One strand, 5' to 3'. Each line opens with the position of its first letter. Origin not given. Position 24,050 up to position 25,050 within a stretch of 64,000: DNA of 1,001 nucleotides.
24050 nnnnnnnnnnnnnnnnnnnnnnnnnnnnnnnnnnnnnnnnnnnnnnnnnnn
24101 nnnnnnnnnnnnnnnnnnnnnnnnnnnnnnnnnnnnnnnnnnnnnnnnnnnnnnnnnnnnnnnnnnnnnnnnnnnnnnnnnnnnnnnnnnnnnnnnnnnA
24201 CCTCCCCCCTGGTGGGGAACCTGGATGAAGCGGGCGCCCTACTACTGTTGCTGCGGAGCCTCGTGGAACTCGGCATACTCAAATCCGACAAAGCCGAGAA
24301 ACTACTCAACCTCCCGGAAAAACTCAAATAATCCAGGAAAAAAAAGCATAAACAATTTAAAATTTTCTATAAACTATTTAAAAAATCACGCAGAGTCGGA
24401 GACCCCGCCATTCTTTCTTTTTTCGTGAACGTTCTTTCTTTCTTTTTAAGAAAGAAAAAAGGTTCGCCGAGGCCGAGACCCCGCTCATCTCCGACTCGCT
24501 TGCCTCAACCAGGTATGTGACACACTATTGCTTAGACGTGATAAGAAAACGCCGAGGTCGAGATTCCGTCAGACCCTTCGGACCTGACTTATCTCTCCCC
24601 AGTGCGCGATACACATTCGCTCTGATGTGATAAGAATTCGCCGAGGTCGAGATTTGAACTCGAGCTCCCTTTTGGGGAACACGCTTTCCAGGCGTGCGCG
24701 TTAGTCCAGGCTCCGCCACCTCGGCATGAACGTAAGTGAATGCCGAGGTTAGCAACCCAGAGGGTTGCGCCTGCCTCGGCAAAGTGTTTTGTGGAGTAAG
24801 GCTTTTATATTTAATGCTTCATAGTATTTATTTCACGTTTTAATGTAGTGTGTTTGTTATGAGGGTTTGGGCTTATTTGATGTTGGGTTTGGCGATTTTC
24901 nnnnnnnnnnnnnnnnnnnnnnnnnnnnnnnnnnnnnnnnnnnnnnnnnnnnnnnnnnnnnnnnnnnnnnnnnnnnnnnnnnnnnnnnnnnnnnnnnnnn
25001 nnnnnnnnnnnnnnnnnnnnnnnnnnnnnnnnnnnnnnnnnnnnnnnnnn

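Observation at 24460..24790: tRNA-Ser(GGA) with tandem duplicated 3'-end segments and a nested hairpin in its 5' flank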

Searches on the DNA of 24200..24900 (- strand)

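Call 10: search_rna_families(source=window, start=24200, end=24900, threshold=evalue, max_evalue=10, show_alignments=3)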
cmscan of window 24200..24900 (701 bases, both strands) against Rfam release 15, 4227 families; matches with E-value up to 10: 9.
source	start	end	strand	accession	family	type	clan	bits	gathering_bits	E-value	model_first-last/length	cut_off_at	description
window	24639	24725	-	RF00005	tRNA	Gene; tRNA;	CL00001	52.3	29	2.5e-10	1-71/71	no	tRNA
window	24347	24470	-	RF03096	RAGATH-19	Gene; sRNA;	-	27.9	85.6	0.033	1-141/141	no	RAGATH-19 RNA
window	24415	24501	-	RF01740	gyrA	Cis-reg;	-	22.3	45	0.0062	1-88/88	no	gyrA RNA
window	24425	24467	-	RF03491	mir-3146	Gene; miRNA;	-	16.8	96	3.6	1-79/79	no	mir-3146 microRNA precursor family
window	24286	24429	+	RF02857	30_255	Gene; sRNA;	-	16.4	197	7.1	1-213/213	no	Leptospira sRNA 30_255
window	24429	24463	-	RF04239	mir-4679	Gene; miRNA;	-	15.8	88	6.6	1-75/75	no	mir-4679 microRNA precursor family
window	24574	24709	+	RF01881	Xist_exon4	Gene; lncRNA;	-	13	100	2.9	1-126/126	no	X-chromosome inactivation gene exon 4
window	24368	24456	+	RF02763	IsrM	Gene; sRNA;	-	12.1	376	0.58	113-204/329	no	IsrM sRNA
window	24292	24324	+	RF01977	HOTAIRM1_3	Gene; lncRNA;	-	11.5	37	4.5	27-59/59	no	HOX antisense intergenic RNA myeloid 1 conserved region 3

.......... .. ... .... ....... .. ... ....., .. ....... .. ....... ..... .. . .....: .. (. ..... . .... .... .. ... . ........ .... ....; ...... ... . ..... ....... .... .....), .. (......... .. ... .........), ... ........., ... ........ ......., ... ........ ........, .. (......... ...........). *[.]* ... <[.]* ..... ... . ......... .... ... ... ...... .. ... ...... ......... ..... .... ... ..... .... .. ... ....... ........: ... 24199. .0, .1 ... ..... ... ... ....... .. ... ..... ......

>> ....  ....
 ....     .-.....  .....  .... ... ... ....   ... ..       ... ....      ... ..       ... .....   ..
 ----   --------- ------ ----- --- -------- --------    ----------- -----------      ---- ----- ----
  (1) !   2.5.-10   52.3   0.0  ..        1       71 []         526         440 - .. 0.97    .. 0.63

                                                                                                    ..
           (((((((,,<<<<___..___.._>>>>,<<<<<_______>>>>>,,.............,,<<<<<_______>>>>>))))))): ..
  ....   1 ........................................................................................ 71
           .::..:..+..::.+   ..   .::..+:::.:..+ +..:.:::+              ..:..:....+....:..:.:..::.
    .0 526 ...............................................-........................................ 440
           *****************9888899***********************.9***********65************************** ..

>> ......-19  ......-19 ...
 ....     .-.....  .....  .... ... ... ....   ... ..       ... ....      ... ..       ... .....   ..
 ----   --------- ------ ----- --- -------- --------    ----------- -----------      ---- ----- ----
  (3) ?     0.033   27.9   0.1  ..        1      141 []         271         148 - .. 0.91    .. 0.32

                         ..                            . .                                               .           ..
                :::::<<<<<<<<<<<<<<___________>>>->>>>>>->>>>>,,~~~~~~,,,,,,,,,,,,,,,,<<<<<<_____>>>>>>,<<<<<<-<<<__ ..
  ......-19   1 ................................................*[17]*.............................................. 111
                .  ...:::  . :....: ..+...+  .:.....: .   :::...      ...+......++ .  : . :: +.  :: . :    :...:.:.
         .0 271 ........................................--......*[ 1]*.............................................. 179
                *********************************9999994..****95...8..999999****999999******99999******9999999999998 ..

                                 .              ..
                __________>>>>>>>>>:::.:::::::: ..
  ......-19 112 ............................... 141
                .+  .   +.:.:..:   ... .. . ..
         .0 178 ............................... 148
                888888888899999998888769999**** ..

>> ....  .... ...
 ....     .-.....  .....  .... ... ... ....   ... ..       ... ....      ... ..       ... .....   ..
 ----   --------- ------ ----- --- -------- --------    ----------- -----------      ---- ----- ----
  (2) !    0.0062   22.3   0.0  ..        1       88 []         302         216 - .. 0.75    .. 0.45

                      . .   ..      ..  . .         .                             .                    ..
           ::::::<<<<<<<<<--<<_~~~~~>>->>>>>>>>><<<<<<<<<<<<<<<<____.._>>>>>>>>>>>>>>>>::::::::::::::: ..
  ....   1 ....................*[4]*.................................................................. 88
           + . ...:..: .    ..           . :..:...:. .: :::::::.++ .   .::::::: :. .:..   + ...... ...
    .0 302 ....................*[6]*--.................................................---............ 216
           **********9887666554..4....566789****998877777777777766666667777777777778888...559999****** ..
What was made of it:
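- On Any curated Rfam family other than tRNA: Only sub-threshold hits: RAGATH-19 at 27.9 against 85.6, gyrA RNA at 22.3 against 45 (call 10).
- Checked: Rfam RF00005 scores 52.3 bits against a gathering score of 29 at 24639-24725 (-), with a long variable arm (call 10).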

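Call 98: build_rna_model(alignment_id=A5, structure=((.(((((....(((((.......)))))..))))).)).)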
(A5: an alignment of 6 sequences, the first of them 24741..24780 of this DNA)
Model R1 built from alignment A5 (6 sequences, 40 columns); structure: as given.
model positions 37; base pairs 12; branch points 0; effective number of sequences 6; information 1.058 bits per position. Calibrated on 0.2 Mb of random sequence (short: E-values are rough).
structure used (alignment columns):
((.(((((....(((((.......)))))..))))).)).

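Call 99: search_with_rna_model(model_id=R1, sources=[window, L001, L002, L003, L004, L005, L006, L007, L008, L009, L010, L013, L016, L019, L020, L023, L030, L038, L061, L081, L082, L083, L084, L085, L086, L087, L088, L089, L090, L091, L103, L105, L106], max_evalue=1)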
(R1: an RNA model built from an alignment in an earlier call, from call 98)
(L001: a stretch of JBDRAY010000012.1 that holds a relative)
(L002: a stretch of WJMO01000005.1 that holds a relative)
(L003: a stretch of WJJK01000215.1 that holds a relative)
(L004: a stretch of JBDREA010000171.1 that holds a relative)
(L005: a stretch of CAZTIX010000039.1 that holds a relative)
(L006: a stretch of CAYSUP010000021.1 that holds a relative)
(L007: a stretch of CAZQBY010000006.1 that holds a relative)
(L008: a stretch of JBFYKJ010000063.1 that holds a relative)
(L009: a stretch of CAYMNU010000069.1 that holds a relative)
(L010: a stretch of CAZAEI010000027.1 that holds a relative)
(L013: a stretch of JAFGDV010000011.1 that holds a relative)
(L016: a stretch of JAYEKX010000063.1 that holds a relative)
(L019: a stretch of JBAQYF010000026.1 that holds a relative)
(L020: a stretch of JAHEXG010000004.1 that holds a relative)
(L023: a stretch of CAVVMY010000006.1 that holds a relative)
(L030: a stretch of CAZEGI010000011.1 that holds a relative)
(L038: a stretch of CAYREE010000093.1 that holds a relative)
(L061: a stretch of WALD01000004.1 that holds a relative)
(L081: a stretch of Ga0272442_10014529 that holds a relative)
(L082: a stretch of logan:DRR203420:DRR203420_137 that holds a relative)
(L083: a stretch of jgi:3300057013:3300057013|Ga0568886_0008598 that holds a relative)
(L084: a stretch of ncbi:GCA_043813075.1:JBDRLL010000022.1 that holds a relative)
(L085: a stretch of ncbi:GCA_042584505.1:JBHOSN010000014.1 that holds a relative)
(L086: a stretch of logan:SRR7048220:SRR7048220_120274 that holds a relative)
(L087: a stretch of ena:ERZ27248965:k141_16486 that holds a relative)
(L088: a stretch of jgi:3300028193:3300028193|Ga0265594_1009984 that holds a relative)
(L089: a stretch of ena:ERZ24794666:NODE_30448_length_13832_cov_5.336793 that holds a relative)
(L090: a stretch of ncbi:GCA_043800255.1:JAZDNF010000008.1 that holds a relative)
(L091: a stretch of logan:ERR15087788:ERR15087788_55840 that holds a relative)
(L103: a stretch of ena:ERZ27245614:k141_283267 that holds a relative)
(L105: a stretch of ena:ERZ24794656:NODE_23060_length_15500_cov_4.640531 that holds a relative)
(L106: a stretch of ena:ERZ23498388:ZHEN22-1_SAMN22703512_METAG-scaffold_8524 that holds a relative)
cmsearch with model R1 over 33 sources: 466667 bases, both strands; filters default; matches with E-value up to 1: 21.
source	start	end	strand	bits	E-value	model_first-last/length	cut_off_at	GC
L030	13635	13671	+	51.8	6e-10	1-37/37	no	0.65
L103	8698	8734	+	51.8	6e-10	1-37/37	no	0.65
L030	13583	13619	+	48.5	4.2e-09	1-37/37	no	0.7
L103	8646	8682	+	48.5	4.2e-09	1-37/37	no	0.7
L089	5284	5320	+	47.9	6e-09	1-37/37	no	0.68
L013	13616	13652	+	46.6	1.3e-08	1-37/37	no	0.62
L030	13689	13726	+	43.6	7.5e-08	1-37/37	no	0.71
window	24741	24780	-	40.6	4.6e-07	1-37/37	no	0.68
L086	8527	8566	+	40.6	4.6e-07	1-37/37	no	0.68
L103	8752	8781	+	25.1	0.0046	1-29/37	3'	0.73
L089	5283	5319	-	25.1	0.0046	1-37/37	no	0.68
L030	13582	13618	-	22.6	0.02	1-37/37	no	0.68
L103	8645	8681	-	22.6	0.02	1-37/37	no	0.68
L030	13634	13670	-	21.1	0.048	1-37/37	no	0.68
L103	8697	8733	-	21.1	0.048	1-37/37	no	0.68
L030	13688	13725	-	19.8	0.1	1-37/37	no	0.74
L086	8526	8565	-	19.1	0.16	1-37/37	no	0.68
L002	412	449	+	17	0.54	1-37/37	no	0.68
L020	13040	13074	+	16.7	0.65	1-37/37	no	0.77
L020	13093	13127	+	16.7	0.65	1-37/37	no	0.77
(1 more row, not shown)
